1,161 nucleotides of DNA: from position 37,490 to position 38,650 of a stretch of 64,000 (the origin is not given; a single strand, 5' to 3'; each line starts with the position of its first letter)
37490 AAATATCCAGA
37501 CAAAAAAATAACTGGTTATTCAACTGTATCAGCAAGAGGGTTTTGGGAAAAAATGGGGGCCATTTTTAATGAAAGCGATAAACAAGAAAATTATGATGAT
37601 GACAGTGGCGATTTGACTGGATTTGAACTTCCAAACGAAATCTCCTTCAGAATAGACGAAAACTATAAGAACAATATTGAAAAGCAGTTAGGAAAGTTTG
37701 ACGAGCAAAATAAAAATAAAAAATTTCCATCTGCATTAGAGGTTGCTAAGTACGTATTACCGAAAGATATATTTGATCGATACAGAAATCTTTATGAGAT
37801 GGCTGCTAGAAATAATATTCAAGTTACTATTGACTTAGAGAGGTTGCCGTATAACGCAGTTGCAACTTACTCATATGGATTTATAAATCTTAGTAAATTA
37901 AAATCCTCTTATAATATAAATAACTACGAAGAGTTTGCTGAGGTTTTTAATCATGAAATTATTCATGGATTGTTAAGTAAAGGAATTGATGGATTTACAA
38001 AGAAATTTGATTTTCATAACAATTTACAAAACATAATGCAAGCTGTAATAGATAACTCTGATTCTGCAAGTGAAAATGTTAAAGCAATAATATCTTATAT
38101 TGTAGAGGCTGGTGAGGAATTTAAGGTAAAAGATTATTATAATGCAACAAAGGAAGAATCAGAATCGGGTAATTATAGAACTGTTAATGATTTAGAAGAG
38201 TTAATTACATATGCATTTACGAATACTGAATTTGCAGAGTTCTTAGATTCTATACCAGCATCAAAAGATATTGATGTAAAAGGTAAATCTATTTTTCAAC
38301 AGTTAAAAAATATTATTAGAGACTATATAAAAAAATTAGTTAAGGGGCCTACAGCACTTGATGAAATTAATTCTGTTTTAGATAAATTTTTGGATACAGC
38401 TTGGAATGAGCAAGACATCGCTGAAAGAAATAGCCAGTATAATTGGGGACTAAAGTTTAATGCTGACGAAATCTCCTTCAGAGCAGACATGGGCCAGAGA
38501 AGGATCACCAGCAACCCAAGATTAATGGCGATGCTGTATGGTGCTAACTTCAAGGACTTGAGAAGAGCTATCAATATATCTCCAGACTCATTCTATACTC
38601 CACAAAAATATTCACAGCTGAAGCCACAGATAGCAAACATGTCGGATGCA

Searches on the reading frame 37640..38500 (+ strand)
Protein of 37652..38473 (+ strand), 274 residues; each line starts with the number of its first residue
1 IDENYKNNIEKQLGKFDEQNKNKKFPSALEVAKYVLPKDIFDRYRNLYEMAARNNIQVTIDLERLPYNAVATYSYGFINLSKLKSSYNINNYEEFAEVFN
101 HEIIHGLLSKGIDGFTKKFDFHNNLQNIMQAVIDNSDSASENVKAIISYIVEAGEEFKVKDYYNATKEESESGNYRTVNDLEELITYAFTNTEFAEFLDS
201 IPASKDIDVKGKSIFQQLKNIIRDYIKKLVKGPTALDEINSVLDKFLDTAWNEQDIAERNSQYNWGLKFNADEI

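Call 22: search_protein_families(library=pfam, max_evalue=10, proteins=[window:37640-38434:+])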
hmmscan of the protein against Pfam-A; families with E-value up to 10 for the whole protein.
seq(265 aa): 2 families
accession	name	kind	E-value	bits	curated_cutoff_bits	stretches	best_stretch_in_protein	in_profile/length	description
PF22114.2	NUP120_helical_2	-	0.022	15.3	21.5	1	68-151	10-97/184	Nucleoporin NUP120, helical domain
PF15565.11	Imm30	-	0.044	14.3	27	1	84-160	18-94/98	Immunity protein 30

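Call 28: find_homologous_proteins(query=window:37652-38473:+, max_evalue=10)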
Query window:37652-38473:+ (274 aa): 6 proteins with E <= 10 among 781 candidates.
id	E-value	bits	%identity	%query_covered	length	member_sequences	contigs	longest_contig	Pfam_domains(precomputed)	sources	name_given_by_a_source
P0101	1.9e-86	308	56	100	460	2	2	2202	-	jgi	-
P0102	2.5e-83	298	54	99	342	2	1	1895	-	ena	-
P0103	2.2e-70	255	57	83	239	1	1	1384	-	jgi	jgi:hypothetical protein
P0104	9.4e-52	194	57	68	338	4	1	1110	-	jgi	jgi:DNA-binding Lrp family transcriptional regulator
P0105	1.7e-47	180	50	69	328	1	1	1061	-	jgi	jgi:hypothetical protein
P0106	2.6e-42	163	54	61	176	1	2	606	-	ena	-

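Call 54: predict_structure(alignment_id=A5)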
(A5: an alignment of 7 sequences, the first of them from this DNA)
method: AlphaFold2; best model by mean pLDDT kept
length: 287 residues; sequences in the alignment: 7
mean_pLDDT: 45.7   pTM: 0.34
mean pLDDT of the five models: 45.7, 38.2, 37.9, 37.4, 37.2
residues with pLDDT >= 90: 0; 70-90: 3; 50-70: 114; < 50: 170
segments of 3 or more residues with pLDDT < 50: 1-6, 27-33, 50-133, 230-287
pLDDT, mean of each block of 10 residues (from residue 1): 40 56 47 49 50 38 32 31 33 38 37 29 33 50 61 66 61 59 55 57 64 60 61 42 43 37 34 29 28
secondary structure, 60 per line:
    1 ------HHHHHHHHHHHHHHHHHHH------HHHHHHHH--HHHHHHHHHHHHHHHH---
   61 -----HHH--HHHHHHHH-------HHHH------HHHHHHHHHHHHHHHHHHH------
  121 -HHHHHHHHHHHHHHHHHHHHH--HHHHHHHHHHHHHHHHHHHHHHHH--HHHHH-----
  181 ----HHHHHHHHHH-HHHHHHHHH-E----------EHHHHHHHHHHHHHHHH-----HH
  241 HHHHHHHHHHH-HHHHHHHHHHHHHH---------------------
elements in order: H7-25 H32-39 H42-57 H71-78 H86-89 H96-114 H122-142 H145-168 H171-175 H185-194 H196-204 H218-233 H239-251 H253-266

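Call 66: search_protein_representatives(alignment_id=A5)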
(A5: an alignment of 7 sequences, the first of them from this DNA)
Query: 7 sequences, 274 profile positions. Proteins with E-value up to 0.001 (for the whole library): 884; up to 1e-10: 132; up to 1e-30: 30. The best 150 are listed.
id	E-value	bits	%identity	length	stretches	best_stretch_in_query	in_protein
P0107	2.5e-105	368.3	-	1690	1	3-267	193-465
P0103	2.7e-105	368.2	-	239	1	2-235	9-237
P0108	2.2e-97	342.3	-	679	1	6-267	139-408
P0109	6.7e-97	340.7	-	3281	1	5-267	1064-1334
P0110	1.7e-96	339.3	-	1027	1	2-267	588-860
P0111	2.8e-96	338.6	-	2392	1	5-264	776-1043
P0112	1.4e-95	336.3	-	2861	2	2-267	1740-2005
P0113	2.3e-95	335.6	-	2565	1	3-266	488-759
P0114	1.5e-94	332.9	-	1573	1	3-267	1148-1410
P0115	2.8e-93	328.8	-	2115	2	3-269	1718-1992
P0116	2.7e-91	322.3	-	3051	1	2-267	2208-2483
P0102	3.2e-91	322.0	-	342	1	4-264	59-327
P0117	3.4e-90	318.7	-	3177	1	3-265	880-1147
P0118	2.0e-80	286.6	-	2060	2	4-264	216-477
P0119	8.0e-73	261.7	-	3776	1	4-264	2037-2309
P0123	1.6e-52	195.1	-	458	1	4-265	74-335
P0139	3.2e-20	89.2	-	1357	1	100-256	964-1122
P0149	3.7e-17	79.1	-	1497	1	50-256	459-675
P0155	4.0e-16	75.8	-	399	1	101-258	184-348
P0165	2.3e-15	73.3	-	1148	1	49-255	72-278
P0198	5.3e-13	65.5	-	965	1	74-253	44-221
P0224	5.1e-11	59.0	-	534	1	85-247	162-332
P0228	6.7e-11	58.6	-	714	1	97-256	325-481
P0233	8.3e-11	58.3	-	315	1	100-252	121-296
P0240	1.9e-10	57.1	-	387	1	69-253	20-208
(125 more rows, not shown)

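Call 68: search_protein_families(library=pfam, proteins=[P0155, P0233, P0240, P0224, P0228, P0123, P0139, P0198, P0165, P0149], max_evalue=0.01)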
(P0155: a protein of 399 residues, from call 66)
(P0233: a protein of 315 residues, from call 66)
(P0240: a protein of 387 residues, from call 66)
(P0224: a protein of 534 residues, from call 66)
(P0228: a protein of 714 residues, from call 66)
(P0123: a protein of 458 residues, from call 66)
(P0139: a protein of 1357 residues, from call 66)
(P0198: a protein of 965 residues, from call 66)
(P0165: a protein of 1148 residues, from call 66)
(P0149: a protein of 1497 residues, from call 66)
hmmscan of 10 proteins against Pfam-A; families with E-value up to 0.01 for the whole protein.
P0155 (399 aa): 0 families

P0233 (315 aa): 0 families

P0240 (387 aa): 1 family
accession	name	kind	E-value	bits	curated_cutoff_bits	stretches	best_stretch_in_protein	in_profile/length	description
PF10263.15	SprT-like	-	0.0013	19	25.6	1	15-63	23-74/108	SprT-like family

P0224 (534 aa): 0 families

P0228 (714 aa): 1 family
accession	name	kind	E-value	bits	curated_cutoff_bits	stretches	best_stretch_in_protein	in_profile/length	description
PF08241.18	Methyltransf_11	-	0.0072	17.4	21.2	0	591-633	55-95/95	Methyltransferase domain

P0123 (458 aa): 1 family
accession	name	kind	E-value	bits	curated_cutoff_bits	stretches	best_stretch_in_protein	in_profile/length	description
PF18905.5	DUF5661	-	6.9e-15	55.6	27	1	368-424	4-65/65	Protein of unknown function (DUF5661)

P0139 (1357 aa): 0 families

P0198 (965 aa): 0 families

P0165 (1148 aa): 0 families

P0149 (1497 aa): 0 families

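Call 95: search_solved_structures(query=window:37652-38473:+, max_evalue=10, show_alignments=1)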
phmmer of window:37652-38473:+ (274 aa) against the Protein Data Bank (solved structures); distinct sequences matched with E-value up to 10: 1.
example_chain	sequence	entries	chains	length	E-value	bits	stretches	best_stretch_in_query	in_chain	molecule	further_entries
3vm8_A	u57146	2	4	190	0.61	12.7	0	50-99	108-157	Probable DNA dC->dU-editing enzyme APOBEC-3C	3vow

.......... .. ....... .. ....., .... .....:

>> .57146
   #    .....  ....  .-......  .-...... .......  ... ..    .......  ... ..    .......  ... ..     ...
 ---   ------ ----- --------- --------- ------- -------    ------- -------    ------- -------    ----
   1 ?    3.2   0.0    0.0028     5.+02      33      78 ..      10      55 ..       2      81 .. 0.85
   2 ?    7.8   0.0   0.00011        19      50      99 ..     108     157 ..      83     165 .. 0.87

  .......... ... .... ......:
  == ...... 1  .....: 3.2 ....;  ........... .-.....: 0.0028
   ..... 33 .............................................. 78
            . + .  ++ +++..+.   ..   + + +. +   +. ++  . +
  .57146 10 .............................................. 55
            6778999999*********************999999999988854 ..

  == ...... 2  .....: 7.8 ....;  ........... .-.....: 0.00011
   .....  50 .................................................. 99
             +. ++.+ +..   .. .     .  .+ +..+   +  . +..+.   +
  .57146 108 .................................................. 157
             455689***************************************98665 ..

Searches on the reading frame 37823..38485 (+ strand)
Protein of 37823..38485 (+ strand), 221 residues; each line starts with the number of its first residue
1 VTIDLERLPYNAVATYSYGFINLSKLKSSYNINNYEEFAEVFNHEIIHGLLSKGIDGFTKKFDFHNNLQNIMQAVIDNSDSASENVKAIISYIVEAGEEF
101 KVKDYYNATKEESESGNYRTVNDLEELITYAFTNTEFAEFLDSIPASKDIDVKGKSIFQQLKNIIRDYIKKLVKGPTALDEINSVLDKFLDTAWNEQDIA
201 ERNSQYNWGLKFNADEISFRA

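Call 75: search_solved_structures(query=A6, max_evalue=10, show_alignments=2)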
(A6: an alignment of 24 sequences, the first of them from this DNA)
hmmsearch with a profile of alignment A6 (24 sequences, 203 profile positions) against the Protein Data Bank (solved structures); distinct sequences matched with E-value up to 10: 23.
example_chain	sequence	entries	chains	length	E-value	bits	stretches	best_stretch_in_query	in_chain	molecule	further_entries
9sfn_G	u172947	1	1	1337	2.2e-20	76.4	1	33-200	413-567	Internal virion protein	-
8vb2_A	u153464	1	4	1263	2.1e-09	40.5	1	37-196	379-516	Tetrameric ejection protein (gp48)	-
23sg_S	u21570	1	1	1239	7.1e-08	35.5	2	117-194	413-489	gp10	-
11fw_A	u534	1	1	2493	0.00059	22.7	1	36-83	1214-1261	Virion DNA-directed RNA polymerase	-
11go_A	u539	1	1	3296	0.001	22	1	36-83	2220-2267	Virion DNA-directed RNA polymerase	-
11gp_A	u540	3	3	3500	0.0012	21.8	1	36-83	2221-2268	Virion DNA-directed RNA polymerase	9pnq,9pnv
9pnr_A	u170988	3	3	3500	0.0012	21.8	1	36-83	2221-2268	Virion DNA-directed RNA polymerase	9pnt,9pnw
5cwj_A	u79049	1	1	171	0.0034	20.3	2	56-109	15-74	Designed helical repeat protein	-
2jua_A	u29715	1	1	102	0.035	17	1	87-164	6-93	de novo protein S836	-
4lq8_A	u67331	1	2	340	0.13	15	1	62-158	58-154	Sca-family protein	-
3dte_A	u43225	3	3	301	0.21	14.4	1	13-50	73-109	IrrE protein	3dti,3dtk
6xh5_A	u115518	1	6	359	0.24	14.2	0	56-109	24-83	helical fusion design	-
4yxx_A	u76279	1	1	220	0.25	14.2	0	162-195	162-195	dTor_6x35L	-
5wyh_B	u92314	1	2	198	0.26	14.1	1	137-194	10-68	Interaptin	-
5oh6_A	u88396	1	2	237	0.4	13.5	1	137-194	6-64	Interaptin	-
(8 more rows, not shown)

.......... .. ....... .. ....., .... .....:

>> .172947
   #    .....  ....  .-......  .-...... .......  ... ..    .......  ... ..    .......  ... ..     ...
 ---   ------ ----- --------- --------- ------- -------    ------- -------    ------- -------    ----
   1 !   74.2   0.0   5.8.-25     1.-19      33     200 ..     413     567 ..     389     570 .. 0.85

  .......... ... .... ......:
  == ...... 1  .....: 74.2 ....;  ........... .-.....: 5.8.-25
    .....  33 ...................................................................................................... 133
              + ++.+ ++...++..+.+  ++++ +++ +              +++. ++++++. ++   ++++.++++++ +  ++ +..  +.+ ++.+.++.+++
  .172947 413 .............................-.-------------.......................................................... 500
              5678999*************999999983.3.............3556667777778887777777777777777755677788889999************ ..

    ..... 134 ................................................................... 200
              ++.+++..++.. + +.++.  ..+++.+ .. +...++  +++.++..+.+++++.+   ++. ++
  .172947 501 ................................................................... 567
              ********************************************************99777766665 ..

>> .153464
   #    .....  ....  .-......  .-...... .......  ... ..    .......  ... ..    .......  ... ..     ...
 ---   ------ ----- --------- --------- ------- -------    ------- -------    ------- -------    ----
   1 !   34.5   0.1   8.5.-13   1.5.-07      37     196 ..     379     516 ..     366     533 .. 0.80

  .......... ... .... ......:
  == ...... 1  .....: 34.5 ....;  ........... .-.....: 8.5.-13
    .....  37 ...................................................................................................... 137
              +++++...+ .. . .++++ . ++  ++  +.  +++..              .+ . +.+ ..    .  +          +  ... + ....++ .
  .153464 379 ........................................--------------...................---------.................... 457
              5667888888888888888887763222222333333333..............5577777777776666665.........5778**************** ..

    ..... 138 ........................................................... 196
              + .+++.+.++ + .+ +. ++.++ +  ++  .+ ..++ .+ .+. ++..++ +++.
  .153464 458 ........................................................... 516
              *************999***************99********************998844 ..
